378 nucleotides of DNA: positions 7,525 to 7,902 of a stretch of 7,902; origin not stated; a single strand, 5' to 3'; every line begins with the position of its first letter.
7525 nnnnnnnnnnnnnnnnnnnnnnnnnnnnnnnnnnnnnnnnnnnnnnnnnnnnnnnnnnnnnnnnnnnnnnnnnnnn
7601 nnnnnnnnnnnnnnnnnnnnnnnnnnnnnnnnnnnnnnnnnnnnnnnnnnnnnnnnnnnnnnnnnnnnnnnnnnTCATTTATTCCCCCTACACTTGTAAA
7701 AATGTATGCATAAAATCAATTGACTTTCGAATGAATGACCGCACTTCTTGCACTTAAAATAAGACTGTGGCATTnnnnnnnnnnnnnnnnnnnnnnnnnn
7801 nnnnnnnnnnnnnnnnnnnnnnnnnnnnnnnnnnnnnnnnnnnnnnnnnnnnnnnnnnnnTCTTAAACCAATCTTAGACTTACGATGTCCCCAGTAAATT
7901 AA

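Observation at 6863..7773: Translationally coupled four-gene block (ZnF32 / P-loop139 / TM99 / ZnF35) in the slot where Ff phages carry genes VII and IX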

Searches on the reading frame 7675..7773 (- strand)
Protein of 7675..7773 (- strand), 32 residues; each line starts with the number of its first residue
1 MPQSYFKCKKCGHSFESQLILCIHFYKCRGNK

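Call 4: search_protein_families(library=pfam, proteins=[window:7675-7773:-], max_evalue=1)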
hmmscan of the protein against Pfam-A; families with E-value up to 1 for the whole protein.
window:7675-7773:- (32 aa): 2 families
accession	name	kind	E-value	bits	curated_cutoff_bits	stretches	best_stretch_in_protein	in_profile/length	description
PF09723.15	Zn_ribbon_8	-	0.0039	17.6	34.4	1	1-17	1-17/41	Zinc ribbon domain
PF01096.23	Zn_ribbon_TFIIS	-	0.076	13.3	21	1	5-15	28-38/39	Transcription factor S-II (TFIIS)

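Call 5: search_protein_families(library=phrogs, proteins=[window:7675-7773:-], max_evalue=0.1)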
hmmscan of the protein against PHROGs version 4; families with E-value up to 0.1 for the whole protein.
window:7675-7773:- (32 aa): 1 family
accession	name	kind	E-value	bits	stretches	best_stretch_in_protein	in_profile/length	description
phrog_23223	-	unknown function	0.091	14.1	1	4-30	4-30/87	-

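Call 38: search_solved_structures(query=window:7675-7773:-, max_evalue=10, show_alignments=3)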
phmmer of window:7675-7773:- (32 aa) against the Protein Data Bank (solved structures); distinct sequences matched with E-value up to 10: 62 (the best 60 are shown).
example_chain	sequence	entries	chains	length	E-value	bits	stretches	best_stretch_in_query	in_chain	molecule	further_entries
2dmi_A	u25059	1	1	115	1.7e-06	30.5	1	3-29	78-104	Teashirt homolog 3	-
2i13_A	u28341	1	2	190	3e-06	29.7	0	5-26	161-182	Aart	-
5v3j_E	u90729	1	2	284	4e-06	29.3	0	5-25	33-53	Zinc finger protein 568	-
5v3m_C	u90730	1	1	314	1.6e-05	27.5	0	5-25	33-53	Zinc finger protein 568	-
5v3g_D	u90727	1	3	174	1.9e-05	27.3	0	6-26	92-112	PR domain zinc finger protein 9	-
5wjq_D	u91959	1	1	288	6.2e-05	25.7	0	5-25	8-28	Zinc finger protein 568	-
5egb_A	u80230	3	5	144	0.0011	21.9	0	6-24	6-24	Histone-lysine N-methyltransferase PRDM9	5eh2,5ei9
1x6h_A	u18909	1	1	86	0.0021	21.2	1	5-30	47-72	Transcriptional repressor CTCF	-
8u15_C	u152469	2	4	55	0.0064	19.7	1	5-27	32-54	Sal-like protein 4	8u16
1qyp_A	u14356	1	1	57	0.0085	19.3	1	5-17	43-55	RNA POLYMERASE II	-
1mey_C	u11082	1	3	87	0.0097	19.1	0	5-22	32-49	CONSENSUS ZINC FINGER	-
8cuc_E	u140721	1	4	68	0.014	18.6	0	7-29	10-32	Sal-like protein 4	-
7y3m_B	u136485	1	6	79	0.017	18.4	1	5-27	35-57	Sal-like protein 4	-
7y3i_A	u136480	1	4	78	0.021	18.1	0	7-28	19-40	Sal-like protein 4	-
7y3k_A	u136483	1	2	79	0.022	18.1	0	7-28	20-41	Sal-like protein 4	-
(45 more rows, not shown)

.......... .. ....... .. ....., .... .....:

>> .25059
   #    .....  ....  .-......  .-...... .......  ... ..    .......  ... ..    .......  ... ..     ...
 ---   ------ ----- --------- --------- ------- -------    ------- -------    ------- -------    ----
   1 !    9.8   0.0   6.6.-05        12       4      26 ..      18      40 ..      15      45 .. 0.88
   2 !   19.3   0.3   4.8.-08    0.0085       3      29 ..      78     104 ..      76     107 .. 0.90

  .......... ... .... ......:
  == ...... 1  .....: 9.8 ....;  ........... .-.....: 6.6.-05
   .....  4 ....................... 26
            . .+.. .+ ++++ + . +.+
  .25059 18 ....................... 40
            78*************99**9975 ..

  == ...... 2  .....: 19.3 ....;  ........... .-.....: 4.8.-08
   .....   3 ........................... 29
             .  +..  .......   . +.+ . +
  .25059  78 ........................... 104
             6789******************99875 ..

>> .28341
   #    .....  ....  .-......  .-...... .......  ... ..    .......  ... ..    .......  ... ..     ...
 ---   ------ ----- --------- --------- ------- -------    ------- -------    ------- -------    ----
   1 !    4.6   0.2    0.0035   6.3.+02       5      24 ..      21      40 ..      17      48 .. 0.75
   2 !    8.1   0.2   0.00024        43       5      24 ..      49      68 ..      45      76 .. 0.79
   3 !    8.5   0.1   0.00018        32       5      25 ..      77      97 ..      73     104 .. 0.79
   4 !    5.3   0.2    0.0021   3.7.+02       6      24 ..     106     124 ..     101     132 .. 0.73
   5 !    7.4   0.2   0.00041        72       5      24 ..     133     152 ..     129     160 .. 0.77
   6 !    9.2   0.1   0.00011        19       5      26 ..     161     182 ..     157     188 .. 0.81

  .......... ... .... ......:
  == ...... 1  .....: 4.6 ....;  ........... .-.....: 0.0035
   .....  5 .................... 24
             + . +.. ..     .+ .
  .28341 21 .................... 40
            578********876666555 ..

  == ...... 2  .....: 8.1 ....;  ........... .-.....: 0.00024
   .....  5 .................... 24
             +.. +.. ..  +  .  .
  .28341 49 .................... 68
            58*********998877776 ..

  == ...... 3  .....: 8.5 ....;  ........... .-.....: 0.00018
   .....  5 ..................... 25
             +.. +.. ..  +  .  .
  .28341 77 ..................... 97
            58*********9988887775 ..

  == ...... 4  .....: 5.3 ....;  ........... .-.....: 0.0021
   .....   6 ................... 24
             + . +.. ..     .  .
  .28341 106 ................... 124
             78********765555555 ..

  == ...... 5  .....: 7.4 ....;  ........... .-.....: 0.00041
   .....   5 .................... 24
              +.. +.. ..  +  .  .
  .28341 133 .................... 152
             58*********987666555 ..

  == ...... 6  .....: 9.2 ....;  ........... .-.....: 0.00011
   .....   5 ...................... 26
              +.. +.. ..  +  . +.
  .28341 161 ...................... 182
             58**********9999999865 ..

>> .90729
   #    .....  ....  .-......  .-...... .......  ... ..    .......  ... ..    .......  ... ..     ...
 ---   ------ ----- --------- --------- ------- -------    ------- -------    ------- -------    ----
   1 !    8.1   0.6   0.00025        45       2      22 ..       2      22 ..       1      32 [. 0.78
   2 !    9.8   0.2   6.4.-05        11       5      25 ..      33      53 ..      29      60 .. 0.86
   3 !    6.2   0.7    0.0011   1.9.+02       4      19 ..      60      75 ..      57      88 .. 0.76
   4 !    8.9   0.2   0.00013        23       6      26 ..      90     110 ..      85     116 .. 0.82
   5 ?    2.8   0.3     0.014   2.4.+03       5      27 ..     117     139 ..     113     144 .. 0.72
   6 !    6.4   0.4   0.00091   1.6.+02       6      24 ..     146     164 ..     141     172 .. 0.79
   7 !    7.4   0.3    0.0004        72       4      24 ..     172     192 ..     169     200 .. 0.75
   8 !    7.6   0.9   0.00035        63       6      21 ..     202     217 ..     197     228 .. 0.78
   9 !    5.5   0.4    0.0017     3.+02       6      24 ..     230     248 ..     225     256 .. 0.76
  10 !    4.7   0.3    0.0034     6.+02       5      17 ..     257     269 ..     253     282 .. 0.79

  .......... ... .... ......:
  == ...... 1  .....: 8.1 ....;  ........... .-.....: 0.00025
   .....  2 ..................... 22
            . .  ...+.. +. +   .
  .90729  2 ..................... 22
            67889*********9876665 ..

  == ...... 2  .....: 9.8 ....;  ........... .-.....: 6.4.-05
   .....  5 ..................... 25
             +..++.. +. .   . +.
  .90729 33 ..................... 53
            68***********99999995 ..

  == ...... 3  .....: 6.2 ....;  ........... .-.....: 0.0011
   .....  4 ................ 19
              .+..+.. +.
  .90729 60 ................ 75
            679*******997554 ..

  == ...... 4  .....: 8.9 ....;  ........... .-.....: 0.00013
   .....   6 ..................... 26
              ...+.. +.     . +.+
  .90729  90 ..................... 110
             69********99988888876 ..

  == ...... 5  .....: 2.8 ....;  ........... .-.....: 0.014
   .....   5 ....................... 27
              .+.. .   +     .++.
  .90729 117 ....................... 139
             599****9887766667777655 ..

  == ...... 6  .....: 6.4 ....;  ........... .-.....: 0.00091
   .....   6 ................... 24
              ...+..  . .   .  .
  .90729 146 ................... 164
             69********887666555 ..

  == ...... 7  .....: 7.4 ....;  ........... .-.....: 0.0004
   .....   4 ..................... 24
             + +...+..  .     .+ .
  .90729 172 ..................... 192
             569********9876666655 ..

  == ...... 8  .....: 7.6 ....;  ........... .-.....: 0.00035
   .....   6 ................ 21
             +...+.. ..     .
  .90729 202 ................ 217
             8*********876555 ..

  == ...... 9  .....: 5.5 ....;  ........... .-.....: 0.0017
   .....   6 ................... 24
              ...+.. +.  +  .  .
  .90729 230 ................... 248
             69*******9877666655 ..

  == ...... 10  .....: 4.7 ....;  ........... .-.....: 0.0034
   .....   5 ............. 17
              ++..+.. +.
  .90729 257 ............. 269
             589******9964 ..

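Call 63: search_protein_families(library=padloc, proteins=[window:7675-7773:-], max_evalue=0.1)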
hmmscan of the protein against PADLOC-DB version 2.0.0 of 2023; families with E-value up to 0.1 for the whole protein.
window:7675-7773:- (32 aa): 0 families

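Call 64: search_protein_families(library=ncbifam, proteins=[window:7675-7773:-], max_evalue=0.1)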
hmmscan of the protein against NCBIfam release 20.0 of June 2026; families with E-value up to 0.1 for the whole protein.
window:7675-7773:- (32 aa): 4 families
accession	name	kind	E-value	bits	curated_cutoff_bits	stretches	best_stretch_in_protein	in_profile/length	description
TIGR02605.1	CxxC_CxxC_SSSS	subfamily_domain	0.0029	17.7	31.3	1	1-17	1-17/52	FmdB family zinc ribbon protein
TIGR04165.1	methano_modCys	hypoth_equivalog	0.0082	16.4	60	1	6-17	37-48/50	TIGR04165 family Cys-rich peptide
NF045720.1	rubredox_RCKP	subfamily_domain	0.012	15.2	45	1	5-17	3-15/34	RCKP-type rubredoxin-like domain-containing protein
NF001607.0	PRK00398.1-4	equivalog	0.047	13.4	89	1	1-19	5-23/53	DNA-directed RNA polymerase subunit P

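Call 67: search_solved_structures(query=A5, max_evalue=1, show_alignments=2)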
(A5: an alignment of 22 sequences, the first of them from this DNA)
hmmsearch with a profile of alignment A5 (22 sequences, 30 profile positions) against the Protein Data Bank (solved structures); distinct sequences matched with E-value up to 1: 154 (the best 60 are shown).
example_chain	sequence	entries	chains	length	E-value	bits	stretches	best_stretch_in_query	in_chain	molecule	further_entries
5v3m_C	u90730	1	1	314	1.3e-27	98.4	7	6-24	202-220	Zinc finger protein 568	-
5wjq_D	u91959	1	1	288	2e-26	94.7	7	6-24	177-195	Zinc finger protein 568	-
5v3j_E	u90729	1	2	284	4.3e-26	93.6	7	6-24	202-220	Zinc finger protein 568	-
2i13_A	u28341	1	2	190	1.3e-15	60.1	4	6-24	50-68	Aart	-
5v3g_D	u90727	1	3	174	6.4e-12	48.3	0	6-24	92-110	PR domain zinc finger protein 9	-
5egb_A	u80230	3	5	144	1.8e-09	40.4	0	6-24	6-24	Histone-lysine N-methyltransferase PRDM9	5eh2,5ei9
1mey_C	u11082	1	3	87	3.4e-09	39.5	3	6-24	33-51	CONSENSUS ZINC FINGER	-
7mc1_A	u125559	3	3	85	1.9e-06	30.8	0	6-25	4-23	Isoform 2 of Zinc finger and BTB domain-containing protein 17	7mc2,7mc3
2cot_A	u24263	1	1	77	5.4e-06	29.3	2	6-24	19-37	Zinc finger protein 435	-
1x6e_A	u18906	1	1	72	1.2e-05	28.2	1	6-24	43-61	Zinc finger protein 24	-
2yta_A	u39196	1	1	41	2.6e-05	27.1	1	6-24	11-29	Zinc finger protein 32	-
2kmk_A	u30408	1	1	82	8.2e-05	25.5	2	6-24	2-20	Zinc finger protein Gfi-1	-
1x6h_A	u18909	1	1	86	0.0001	25.2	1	6-30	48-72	Transcriptional repressor CTCF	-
7txc_E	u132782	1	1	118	0.00011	25.1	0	6-24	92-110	Hypermethylated in cancer 2 protein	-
8cuc_E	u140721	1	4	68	0.0011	21.9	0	8-24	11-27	Sal-like protein 4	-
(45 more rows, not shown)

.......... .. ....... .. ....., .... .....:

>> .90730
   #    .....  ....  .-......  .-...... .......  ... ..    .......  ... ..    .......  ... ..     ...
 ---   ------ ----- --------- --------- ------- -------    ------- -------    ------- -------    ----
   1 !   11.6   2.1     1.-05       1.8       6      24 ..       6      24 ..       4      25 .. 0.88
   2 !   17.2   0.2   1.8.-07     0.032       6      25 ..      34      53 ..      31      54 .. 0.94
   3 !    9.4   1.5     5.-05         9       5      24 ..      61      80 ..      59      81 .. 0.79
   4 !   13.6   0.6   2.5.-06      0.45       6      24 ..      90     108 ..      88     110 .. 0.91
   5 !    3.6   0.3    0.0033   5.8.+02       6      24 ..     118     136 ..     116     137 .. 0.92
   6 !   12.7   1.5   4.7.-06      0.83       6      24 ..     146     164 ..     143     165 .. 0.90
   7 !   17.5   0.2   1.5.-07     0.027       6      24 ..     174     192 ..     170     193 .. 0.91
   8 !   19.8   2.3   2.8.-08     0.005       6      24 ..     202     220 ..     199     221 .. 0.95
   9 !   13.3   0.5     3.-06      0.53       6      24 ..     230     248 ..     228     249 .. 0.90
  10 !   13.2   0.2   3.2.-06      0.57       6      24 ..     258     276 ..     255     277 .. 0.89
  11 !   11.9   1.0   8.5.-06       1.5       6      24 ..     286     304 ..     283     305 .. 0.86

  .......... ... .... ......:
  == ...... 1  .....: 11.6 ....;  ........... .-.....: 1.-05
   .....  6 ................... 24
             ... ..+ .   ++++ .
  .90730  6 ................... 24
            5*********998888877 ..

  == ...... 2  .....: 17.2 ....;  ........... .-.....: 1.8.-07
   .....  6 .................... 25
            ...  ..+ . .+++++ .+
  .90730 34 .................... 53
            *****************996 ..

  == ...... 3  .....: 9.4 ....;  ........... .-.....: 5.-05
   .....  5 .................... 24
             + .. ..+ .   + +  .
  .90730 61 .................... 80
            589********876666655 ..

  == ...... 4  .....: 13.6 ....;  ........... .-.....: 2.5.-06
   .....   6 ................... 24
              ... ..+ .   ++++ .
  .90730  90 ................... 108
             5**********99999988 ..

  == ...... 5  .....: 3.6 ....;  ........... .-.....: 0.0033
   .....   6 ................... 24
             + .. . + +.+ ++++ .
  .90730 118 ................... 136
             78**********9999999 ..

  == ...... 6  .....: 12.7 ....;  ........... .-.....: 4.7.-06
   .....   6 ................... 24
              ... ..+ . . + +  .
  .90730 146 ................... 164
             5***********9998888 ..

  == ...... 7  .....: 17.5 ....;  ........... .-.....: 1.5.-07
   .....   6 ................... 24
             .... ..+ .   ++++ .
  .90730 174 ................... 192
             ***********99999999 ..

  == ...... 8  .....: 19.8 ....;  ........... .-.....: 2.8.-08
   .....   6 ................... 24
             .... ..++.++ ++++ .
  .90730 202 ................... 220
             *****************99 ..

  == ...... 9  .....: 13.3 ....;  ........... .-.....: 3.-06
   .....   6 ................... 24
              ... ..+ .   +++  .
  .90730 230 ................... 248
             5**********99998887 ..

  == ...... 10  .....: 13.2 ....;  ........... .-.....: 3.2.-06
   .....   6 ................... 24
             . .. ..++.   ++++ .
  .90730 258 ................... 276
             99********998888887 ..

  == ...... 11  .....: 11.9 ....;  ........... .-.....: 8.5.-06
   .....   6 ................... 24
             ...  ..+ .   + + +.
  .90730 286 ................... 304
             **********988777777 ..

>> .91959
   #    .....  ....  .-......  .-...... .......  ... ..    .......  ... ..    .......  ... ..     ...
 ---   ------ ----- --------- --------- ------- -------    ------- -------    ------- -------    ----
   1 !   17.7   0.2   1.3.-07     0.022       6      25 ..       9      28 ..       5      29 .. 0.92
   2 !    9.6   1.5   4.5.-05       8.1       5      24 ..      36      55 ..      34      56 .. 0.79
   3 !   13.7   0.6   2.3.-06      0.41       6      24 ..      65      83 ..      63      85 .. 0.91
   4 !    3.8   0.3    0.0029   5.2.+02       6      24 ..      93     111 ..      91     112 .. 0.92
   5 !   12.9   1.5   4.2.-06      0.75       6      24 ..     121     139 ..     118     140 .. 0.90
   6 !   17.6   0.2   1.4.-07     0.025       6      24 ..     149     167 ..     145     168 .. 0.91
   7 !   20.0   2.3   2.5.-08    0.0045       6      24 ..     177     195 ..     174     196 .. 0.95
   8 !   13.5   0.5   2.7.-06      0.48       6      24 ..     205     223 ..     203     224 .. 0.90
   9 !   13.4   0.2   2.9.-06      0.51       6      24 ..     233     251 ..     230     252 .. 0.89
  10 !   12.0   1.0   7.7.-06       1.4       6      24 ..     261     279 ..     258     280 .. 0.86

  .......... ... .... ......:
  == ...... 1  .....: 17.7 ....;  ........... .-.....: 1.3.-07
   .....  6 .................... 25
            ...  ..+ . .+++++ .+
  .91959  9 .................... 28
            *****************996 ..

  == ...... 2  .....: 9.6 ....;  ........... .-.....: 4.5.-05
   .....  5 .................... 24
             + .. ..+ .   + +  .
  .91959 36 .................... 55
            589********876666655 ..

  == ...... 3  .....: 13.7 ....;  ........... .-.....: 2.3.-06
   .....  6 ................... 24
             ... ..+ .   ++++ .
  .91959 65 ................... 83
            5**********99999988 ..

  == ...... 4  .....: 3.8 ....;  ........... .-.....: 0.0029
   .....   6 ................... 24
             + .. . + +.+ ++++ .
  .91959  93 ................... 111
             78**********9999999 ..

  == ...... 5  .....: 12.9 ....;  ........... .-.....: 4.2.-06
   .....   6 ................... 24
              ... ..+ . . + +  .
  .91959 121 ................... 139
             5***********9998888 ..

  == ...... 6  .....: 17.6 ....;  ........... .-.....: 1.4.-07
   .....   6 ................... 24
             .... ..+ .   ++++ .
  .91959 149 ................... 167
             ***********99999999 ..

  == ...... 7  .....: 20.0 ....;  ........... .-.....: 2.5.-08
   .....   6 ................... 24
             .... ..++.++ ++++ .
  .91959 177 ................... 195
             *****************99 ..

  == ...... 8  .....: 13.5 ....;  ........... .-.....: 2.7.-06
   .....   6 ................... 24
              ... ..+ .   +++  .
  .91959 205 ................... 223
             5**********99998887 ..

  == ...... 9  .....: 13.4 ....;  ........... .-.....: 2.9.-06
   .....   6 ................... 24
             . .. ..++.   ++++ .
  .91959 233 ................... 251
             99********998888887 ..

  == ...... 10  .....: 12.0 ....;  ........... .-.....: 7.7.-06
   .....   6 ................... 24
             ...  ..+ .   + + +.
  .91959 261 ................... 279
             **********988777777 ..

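Call 68: search_protein_families(library=pfam, alignment_id=A5, max_evalue=1)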
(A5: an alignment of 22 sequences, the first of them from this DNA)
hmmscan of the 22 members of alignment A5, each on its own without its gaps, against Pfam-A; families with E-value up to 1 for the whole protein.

A. member 1, seq(32 aa): 2 families
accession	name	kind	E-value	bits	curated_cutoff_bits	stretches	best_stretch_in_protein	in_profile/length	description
PF09723.15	Zn_ribbon_8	-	0.0039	17.6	34.4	1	1-17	1-17/41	Zinc ribbon domain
PF01096.23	Zn_ribbon_TFIIS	-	0.076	13.3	21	1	5-15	28-38/39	Transcription factor S-II (TFIIS)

B. families by the number of members that match (of 22 scanned): 38 families (the first 25 are shown)
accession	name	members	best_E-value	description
PF09723.15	Zn_ribbon_8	18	5.8e-05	Zinc ribbon domain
PF00096.32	zf-C2H2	17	4.9e-05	Zinc finger, C2H2 type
PF13894.12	zf-C2H2_4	15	0.0034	C2H2-type zinc finger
PF16622.11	zf-C2H2_11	8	6.1e-05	zinc-finger C2H2-type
PF01096.23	Zn_ribbon_TFIIS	8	0.044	Transcription factor S-II (TFIIS)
PF18439.7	zf_UBZ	7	0.024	Ubiquitin-Binding Zinc Finger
PF17283.8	Zn_ribbon_SprT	6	0.00021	SprT-like zinc ribbon domain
PF23447.1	DUF7128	6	0.0012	Domain of unknown function (DUF7128)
PF06397.17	Desulfoferrod_N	6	0.039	Desulfoferrodoxin, N-terminal domain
PF18073.7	Zn_ribbon_LapB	5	0.03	Rubredoxin metal binding domain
PF13465.12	zf-H2C2_2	4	0.0043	Zinc-finger double domain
PF19750.4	DUF6237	4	0.058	Family of unknown function (DUF6237)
PF13912.12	zf-C2H2_6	3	0.014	C2H2-type zinc finger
PF25054.1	PHD_pln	3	0.017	PHD-type zinc finger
PF23573.1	zf-C2H2_PRDM15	3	0.026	PRDM15 C2H2 zinc finger domain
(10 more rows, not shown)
